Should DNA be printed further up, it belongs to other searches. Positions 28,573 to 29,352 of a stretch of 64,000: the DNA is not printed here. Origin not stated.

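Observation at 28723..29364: MerR-family regulator with a CxxC-x9-CxxC cluster occupies the IscR position of a complete isc operon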

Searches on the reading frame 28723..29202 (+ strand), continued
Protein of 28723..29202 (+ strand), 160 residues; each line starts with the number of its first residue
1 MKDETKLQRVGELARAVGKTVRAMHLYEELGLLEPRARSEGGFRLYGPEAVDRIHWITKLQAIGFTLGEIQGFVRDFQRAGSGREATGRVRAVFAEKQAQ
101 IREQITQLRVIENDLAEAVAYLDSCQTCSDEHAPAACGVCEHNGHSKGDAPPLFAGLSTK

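Call 52: find_encoding_contigs(protein=P0470, flank=7000, max_places=1)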
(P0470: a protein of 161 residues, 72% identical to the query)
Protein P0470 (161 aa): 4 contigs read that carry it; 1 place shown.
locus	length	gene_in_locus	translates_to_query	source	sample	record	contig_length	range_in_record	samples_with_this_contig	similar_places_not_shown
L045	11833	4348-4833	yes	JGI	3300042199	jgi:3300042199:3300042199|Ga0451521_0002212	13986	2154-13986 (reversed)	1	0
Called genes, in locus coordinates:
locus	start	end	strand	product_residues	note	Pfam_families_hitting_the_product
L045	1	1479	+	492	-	?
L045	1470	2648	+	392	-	PF06559:DCD_N, PF22769:DCD, PF22569:DCD_C, PF22769:DCD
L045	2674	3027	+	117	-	PF07845:DUF1636 (weak)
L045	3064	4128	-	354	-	PF01571:GCV_T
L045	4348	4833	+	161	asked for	PF00376:MerR, PF13411:MerR_1, PF09278:MerR-DNA-bind (weak)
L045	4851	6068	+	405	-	PF00266:Aminotran_5, PF01212:Beta_elim_lyase, PF01041:DegT_DnrJ_EryC1 (weak)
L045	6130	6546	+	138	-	PF01592:NifU_N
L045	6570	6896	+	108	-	PF01521:Fe-S_biosyn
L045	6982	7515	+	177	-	-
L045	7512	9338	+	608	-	PF00012:HSP70, PF06723:MreB_Mbl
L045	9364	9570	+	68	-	PF04384:Fe-S_assembly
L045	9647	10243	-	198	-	PF05995:CDO_I (weak)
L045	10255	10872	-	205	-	PF00293:NUDIX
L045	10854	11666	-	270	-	PF03437:BtpA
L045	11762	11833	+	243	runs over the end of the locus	-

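Call 53: find_encoding_contigs(protein=P0391, flank=7000, max_places=1)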
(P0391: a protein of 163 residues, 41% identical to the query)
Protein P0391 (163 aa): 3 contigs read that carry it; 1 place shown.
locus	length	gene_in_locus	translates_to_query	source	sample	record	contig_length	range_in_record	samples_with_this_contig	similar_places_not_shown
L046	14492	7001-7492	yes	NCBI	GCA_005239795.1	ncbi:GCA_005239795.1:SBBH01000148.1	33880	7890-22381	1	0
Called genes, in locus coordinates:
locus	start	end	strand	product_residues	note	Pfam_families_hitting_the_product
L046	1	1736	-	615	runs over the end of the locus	PF00989:PAS (weak), PF08448:PAS_4 (weak), PF13188:PAS_8, PF13426:PAS_9, PF00990:GGDEF, PF00563:EAL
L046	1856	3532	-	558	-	PF00072:Response_reg, PF00990:GGDEF, PF00563:EAL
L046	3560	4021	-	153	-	PF00072:Response_reg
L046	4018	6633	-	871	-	PF02743:dCache_1, PF00672:HAMP, PF00989:PAS, PF08448:PAS_4, PF13426:PAS_9, PF00989:PAS, PF08448:PAS_4, PF13188:PAS_8, +6 more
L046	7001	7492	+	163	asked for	PF13411:MerR_1, PF00376:MerR, PF09278:MerR-DNA-bind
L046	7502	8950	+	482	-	PF19295:SufBD_N, PF01458:SUFBD_core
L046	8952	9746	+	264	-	PF00005:ABC_tran, PF02463:SMC_N (faint), PF13304:AAA_21 (faint)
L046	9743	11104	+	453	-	PF19295:SufBD_N, PF01458:SUFBD_core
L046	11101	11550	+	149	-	PF01592:NifU_N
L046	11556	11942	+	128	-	PF01883:FeS_assembly_P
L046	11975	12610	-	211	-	PF00578:AhpC-TSA, PF08534:Redoxin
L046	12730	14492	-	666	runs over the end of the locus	PF13520:AA_permease_2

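Call 59: list_cluster_members(proteins=[P0391, P0418, P0470, P0363, P0296, P0386, P0406, P0442, P0002, P0019])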
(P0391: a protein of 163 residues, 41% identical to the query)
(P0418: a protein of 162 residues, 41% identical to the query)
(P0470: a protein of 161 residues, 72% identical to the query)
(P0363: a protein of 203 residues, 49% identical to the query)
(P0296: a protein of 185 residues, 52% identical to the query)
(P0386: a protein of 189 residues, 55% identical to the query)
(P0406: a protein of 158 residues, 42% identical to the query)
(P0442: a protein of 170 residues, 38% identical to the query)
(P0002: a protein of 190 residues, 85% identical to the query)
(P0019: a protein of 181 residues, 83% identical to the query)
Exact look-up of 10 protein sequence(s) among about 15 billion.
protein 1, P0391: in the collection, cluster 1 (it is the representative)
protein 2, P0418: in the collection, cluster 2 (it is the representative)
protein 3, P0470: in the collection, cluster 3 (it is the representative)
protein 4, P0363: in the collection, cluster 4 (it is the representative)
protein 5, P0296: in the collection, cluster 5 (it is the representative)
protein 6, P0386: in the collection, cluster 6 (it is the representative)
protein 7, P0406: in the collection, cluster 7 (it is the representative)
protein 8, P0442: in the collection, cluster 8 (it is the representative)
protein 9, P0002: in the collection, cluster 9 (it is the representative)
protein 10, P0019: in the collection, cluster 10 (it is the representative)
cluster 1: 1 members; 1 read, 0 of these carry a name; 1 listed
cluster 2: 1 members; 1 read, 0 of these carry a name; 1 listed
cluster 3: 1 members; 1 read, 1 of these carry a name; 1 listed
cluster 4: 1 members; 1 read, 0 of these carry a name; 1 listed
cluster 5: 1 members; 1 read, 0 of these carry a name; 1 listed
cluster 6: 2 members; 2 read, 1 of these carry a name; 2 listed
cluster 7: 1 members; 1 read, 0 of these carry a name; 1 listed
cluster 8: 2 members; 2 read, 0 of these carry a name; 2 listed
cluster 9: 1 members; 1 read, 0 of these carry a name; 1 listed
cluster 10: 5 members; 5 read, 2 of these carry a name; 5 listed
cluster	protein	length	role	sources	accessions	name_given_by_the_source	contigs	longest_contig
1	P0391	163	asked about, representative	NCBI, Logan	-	-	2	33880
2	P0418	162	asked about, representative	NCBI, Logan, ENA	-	-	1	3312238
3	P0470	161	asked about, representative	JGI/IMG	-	DNA-binding transcriptional MerR regulator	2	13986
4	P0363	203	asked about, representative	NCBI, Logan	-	-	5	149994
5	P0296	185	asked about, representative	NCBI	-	-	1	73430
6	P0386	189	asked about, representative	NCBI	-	-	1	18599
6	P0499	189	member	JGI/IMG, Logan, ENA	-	MerR family copper efflux transcriptional regulator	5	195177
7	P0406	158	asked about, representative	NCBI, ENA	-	-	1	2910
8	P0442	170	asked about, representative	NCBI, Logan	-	-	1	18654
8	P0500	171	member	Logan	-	-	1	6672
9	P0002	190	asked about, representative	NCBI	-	-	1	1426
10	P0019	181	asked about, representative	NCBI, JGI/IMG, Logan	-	-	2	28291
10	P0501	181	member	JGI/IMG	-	MerR family transcriptional regulator, copper efflux regulator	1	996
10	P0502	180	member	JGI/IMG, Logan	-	DNA-binding transcriptional MerR regulator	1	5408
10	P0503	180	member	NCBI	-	-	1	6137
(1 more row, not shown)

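Call 60: find_encoding_contigs(protein=P0437, flank=6000, max_places=1)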
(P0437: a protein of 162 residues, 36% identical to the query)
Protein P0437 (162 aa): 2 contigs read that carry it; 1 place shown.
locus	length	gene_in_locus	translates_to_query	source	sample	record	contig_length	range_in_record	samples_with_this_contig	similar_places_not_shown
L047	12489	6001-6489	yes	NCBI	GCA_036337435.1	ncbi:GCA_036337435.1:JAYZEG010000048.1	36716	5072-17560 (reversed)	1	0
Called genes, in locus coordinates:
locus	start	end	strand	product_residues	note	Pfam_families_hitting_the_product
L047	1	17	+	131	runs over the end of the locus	-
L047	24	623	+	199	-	PF10502:Peptidase_S26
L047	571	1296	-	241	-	-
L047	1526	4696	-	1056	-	PF00133:tRNA-synt_1, PF09334:tRNA-synt_1g (faint), PF08264:Anticodon_1, PF19302:DUF5915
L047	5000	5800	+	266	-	-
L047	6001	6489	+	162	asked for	PF00376:MerR, PF13411:MerR_1, PF09278:MerR-DNA-bind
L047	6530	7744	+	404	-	PF00266:Aminotran_5, PF01041:DegT_DnrJ_EryC1, PF01212:Beta_elim_lyase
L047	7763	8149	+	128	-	PF01592:NifU_N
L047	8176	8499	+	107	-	PF01521:Fe-S_biosyn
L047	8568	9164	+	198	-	PF00226:DnaJ (weak), PF07743:HSCB_C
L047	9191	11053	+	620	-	PF00012:HSP70, PF06723:MreB_Mbl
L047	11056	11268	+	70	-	PF04384:Fe-S_assembly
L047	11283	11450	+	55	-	-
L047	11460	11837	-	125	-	PF12643:MazG-like (faint)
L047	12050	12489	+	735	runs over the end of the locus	PF14522:Cytochrome_C7 (faint), PF00515:TPR_1 (faint), PF07719:TPR_2 (faint), PF13174:TPR_6 (faint), PF13432:TPR_16 (weak), PF23914:TPR_CcmH_CycH (weak), PF13432:TPR_16 (weak), PF14559:TPR_19 (weak), +9 more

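Call 61: find_encoding_contigs(protein=P0489, flank=6000, max_places=1)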
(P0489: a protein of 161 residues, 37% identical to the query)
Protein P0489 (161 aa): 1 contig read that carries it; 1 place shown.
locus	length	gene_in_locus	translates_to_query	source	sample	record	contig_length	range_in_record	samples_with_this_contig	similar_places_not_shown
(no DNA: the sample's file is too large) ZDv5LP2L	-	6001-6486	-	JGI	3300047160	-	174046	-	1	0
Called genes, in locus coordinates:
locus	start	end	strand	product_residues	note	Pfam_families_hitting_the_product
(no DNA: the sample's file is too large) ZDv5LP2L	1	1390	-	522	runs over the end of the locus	-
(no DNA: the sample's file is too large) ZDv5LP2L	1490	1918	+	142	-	PF07098:DUF1360 (faint)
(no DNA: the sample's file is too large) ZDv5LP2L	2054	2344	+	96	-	-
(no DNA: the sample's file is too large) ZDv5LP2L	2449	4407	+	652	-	PF12804:NTP_transf_3, PF00266:Aminotran_5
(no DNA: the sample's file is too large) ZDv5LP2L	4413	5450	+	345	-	PF08240:ADH_N, PF00107:ADH_zinc_N, PF13602:ADH_zinc_N_2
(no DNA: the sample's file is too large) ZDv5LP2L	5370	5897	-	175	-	-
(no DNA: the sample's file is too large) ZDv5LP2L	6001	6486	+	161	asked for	PF13411:MerR_1, PF00376:MerR, PF09278:MerR-DNA-bind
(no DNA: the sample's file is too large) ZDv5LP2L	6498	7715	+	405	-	PF00266:Aminotran_5, PF01212:Beta_elim_lyase (faint)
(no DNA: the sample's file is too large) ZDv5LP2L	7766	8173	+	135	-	PF01592:NifU_N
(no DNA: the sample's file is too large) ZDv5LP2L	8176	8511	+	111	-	PF01521:Fe-S_biosyn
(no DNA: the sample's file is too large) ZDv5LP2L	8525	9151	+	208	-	PF00226:DnaJ, PF07743:HSCB_C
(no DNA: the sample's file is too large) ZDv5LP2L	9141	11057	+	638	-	PF00012:HSP70, PF06723:MreB_Mbl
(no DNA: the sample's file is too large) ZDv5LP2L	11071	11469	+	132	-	PF00111:Fer2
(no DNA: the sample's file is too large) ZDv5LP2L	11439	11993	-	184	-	PF00849:PseudoU_synth_2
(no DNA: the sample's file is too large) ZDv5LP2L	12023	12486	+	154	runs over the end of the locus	PF00588:SpoU_methylase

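Call 62: find_encoding_contigs(protein=P0401, flank=6000, max_places=1)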
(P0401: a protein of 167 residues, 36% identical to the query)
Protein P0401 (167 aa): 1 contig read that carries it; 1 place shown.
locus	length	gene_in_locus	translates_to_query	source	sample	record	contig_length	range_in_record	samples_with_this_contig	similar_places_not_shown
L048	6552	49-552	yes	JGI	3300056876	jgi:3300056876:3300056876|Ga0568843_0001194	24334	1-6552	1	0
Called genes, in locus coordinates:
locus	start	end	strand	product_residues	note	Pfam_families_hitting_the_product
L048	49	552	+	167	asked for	PF00376:MerR, PF13411:MerR_1, PF09278:MerR-DNA-bind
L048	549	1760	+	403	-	PF00266:Aminotran_5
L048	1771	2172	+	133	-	PF01592:NifU_N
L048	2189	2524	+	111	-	PF01521:Fe-S_biosyn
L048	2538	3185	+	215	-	PF00226:DnaJ, PF07743:HSCB_C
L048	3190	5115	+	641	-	PF00012:HSP70, PF06723:MreB_Mbl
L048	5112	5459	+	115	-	PF00111:Fer2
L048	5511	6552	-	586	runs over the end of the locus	PF02518:HATPase_c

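Call 73: find_encoding_contigs(protein=P0492, flank=6000, max_places=2)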
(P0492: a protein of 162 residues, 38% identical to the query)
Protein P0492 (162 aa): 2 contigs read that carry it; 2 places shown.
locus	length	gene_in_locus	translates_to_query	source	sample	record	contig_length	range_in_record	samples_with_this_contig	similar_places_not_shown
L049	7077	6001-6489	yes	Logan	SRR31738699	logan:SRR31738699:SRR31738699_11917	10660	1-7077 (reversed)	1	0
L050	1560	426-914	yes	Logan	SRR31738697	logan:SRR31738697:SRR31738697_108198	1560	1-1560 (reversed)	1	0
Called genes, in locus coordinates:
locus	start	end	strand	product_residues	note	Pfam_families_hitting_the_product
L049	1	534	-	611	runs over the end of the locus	PF00989:PAS (weak), PF13188:PAS_8 (weak), PF08448:PAS_4 (faint), PF13426:PAS_9, PF00990:GGDEF, PF00563:EAL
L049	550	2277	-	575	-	PF00072:Response_reg, PF00990:GGDEF, PF00563:EAL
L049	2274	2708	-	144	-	PF00072:Response_reg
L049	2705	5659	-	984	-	PF02743:dCache_1, PF00672:HAMP, PF00989:PAS, PF08448:PAS_4, PF13426:PAS_9, PF00989:PAS, PF08448:PAS_4, PF13188:PAS_8, +11 more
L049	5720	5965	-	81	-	PF06945:DUF1289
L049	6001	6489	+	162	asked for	PF00376:MerR, PF13411:MerR_1, PF09278:MerR-DNA-bind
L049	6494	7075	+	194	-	?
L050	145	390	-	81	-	PF06945:DUF1289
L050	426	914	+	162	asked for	PF00376:MerR, PF13411:MerR_1, PF09278:MerR-DNA-bind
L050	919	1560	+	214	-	?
